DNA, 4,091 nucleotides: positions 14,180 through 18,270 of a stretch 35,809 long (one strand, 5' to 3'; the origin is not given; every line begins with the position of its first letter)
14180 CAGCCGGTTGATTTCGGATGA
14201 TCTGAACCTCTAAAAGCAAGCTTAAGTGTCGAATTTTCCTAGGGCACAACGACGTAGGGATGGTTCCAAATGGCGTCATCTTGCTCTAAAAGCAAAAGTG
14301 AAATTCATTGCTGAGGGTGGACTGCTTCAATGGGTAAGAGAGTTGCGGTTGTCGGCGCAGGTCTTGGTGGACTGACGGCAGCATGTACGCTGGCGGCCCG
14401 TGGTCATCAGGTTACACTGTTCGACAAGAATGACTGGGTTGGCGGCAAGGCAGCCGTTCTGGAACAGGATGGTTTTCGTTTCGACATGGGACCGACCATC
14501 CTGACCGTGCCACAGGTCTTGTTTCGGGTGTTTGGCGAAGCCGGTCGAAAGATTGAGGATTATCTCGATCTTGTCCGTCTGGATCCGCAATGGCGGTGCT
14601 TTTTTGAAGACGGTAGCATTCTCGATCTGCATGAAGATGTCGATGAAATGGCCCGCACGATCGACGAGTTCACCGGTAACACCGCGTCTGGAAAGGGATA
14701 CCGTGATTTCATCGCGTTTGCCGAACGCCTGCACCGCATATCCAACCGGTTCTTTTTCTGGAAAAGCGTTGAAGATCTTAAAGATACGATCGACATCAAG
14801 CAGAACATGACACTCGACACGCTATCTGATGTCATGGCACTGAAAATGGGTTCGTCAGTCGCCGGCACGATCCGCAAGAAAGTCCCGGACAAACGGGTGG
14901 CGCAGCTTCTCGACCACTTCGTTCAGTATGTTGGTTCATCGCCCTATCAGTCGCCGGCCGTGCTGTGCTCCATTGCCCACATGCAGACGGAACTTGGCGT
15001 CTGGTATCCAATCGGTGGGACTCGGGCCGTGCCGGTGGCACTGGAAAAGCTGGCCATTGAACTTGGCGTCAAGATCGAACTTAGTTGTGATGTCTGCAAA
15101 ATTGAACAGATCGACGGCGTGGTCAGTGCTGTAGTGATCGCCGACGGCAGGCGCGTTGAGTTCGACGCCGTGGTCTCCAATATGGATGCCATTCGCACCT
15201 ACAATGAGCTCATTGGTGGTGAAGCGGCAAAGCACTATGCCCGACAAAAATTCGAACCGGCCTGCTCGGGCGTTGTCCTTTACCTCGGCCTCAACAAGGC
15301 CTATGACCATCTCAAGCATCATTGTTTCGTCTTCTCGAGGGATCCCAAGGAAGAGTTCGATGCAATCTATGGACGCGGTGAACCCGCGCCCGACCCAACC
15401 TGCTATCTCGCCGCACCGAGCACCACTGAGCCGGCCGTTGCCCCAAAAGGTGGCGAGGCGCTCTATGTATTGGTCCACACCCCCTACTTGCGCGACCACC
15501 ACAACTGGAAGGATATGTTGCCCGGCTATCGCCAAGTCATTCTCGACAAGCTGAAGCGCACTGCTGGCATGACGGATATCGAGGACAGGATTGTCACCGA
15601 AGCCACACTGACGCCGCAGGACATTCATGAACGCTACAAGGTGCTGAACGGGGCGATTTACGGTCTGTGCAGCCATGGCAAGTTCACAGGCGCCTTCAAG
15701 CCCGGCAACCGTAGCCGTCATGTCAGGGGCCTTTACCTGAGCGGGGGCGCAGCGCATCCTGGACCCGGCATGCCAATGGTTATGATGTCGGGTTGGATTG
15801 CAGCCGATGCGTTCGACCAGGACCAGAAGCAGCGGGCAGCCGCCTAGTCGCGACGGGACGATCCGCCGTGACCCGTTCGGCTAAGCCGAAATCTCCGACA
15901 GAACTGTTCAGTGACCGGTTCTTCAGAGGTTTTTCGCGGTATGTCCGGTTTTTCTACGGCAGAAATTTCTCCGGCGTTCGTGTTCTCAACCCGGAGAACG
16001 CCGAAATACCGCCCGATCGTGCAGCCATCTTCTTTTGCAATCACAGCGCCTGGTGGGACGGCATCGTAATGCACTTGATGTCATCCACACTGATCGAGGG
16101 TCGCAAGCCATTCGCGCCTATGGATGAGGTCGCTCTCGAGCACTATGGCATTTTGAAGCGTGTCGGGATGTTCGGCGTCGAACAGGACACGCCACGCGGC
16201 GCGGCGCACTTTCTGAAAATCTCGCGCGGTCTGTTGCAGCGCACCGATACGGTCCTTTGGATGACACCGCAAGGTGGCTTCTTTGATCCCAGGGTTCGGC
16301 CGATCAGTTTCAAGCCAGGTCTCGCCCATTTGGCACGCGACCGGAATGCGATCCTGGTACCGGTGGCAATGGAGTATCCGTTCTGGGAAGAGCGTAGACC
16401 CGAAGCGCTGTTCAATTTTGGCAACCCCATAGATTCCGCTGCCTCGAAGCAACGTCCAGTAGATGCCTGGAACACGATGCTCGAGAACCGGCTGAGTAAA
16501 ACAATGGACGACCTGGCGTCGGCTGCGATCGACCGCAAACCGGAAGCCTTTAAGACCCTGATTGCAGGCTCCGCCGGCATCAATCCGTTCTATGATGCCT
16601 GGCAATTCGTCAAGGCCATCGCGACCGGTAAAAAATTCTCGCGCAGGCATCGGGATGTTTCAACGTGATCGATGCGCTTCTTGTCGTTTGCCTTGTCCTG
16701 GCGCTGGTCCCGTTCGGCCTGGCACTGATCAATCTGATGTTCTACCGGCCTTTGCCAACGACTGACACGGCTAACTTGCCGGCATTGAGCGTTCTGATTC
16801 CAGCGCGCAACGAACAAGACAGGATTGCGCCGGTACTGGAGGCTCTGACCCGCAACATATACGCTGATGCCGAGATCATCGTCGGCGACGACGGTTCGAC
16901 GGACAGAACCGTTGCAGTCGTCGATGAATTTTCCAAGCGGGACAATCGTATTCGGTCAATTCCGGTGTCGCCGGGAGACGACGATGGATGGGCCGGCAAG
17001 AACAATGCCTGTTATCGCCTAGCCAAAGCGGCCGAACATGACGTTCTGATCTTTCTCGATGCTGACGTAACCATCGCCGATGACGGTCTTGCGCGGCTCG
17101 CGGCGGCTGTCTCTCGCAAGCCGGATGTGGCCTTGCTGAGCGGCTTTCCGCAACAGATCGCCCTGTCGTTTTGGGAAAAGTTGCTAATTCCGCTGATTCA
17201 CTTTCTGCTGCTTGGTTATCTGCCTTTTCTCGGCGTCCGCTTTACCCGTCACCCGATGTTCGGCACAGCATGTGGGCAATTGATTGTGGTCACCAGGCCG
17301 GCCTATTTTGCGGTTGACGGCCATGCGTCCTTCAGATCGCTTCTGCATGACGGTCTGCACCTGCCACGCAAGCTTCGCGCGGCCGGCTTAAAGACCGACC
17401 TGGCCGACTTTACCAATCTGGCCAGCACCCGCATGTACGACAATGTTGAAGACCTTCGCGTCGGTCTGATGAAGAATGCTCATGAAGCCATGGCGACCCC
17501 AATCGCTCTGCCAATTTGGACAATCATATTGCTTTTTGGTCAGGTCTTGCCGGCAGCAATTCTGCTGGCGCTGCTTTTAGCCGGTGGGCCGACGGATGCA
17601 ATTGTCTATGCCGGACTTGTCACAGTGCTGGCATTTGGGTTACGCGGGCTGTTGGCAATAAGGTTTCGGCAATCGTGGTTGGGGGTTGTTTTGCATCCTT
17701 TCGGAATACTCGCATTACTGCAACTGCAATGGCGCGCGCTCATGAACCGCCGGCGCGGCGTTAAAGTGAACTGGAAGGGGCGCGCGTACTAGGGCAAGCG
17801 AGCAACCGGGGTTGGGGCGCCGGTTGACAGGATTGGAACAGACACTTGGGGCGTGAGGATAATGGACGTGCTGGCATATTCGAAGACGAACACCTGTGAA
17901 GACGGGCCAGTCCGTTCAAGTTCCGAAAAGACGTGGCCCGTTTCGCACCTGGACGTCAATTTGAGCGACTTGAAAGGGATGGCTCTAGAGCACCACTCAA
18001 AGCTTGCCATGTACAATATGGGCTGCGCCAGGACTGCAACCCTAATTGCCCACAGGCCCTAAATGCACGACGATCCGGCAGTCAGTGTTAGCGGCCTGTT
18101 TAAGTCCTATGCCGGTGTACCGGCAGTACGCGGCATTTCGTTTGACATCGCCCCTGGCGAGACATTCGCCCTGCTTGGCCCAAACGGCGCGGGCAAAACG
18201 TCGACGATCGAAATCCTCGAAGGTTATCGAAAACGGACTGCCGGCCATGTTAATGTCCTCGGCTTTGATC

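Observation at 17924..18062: Unrecognised ~140-nt intergenic element present twice, each copy butting against the start codon of the next gene (copy B, upstream of an ABC-2 exporter)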

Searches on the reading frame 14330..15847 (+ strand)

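Call 10: search_protein_families(library=pfam, proteins=[window:14330-15847:+])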
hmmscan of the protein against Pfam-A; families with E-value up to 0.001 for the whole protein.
window:14330-15847:+ (505 aa): 10 families
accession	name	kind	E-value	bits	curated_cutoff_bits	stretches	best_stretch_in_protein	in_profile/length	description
PF01593.30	Amino_oxidase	-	4.7e-28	99.1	19.8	1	12-494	1-441/443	Flavin containing amine oxidoreductase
PF13450.12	NAD_binding_8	-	4.2e-15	56.2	21.9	1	7-68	1-65/68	NAD(P)-binding Rossmann-like domain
PF01266.30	DAO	-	1.1e-11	45.3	27.9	1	4-40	1-37/353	FAD dependent oxidoreductase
PF07992.20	Pyr_redox_2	-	1.7e-09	38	26.1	1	4-92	2-86/291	Pyridine nucleotide-disulphide oxidoreductase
PF12831.13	FAD_oxidored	-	1.3e-07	31.7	27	1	5-41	2-38/416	FAD dependent oxidoreductase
PF00070.33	Pyr_redox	-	8.8e-07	29.8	22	1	4-38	1-35/82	Pyridine nucleotide-disulphide oxidoreductase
PF03486.20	HI0933_like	-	3e-06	27.3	50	1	4-41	2-39/244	HI0933-like protein Rossmann domain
PF00890.30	FAD_binding_2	-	4.1e-06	26.7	20.4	1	5-42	2-39/414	FAD binding domain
PF01494.25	FAD_binding_3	-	0.0005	19.8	22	1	5-46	4-47/349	FAD binding domain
PF03721.20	UDPG_MGDP_dh_N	-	0.00082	19.4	27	0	4-35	2-33/187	UDP-glucose/GDP-mannose dehydrogenase family, NAD binding domain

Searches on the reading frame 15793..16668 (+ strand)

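Call 10: search_protein_families(library=pfam, proteins=[window:15793-16668:+])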
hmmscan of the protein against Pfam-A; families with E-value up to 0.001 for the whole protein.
window:15793-16668:+ (291 aa): 1 family
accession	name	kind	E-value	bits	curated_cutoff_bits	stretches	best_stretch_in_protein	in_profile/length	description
PF01553.26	Acyltransferase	-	6.5e-09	36.1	23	1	71-193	9-131/132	Acyltransferase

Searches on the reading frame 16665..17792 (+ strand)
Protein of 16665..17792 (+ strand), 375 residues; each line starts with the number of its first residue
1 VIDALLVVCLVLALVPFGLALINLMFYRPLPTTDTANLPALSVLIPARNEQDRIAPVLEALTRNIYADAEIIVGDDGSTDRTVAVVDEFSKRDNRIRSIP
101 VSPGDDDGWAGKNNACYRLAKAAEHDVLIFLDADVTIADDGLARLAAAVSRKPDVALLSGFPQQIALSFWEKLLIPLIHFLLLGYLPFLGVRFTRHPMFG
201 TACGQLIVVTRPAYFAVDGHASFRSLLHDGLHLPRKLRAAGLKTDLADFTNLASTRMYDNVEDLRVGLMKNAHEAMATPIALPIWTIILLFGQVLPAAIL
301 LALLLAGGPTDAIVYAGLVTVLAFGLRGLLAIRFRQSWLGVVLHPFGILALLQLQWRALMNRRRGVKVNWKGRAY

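Call 10: search_protein_families(library=pfam, proteins=[window:16665-17792:+])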
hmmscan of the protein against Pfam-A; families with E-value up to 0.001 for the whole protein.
window:16665-17792:+ (375 aa): 4 families
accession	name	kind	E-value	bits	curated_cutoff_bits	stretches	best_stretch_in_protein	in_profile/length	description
PF00535.33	Glycos_transf_2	-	1.1e-22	81.1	23.3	1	42-173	1-128/168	Glycosyl transferase family 2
PF13641.12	Glyco_tranf_2_3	-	1.1e-14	55.5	27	1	39-244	1-201/230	Glycosyltransferase like family 2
PF13506.12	Glyco_transf_21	-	1.9e-10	40.9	21.7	1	104-250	10-150/174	Glycosyl transferase family 21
PF10111.15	Glyco_tranf_2_2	-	1.6e-06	28.3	27.3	1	42-147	1-104/276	Glycosyltransferase like family 2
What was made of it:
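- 16665..17792 (+): Upstream gene of copy B: family-2 glycosyltransferase. Pfam PF00535, E 1e-22 (call 10).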

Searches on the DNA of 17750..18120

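Call 7: search_rna_families(source=window, start=17750, end=18120, threshold=evalue, max_evalue=10, show_alignments=3)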
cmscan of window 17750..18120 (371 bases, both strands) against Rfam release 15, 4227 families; matches with E-value up to 10: 0.
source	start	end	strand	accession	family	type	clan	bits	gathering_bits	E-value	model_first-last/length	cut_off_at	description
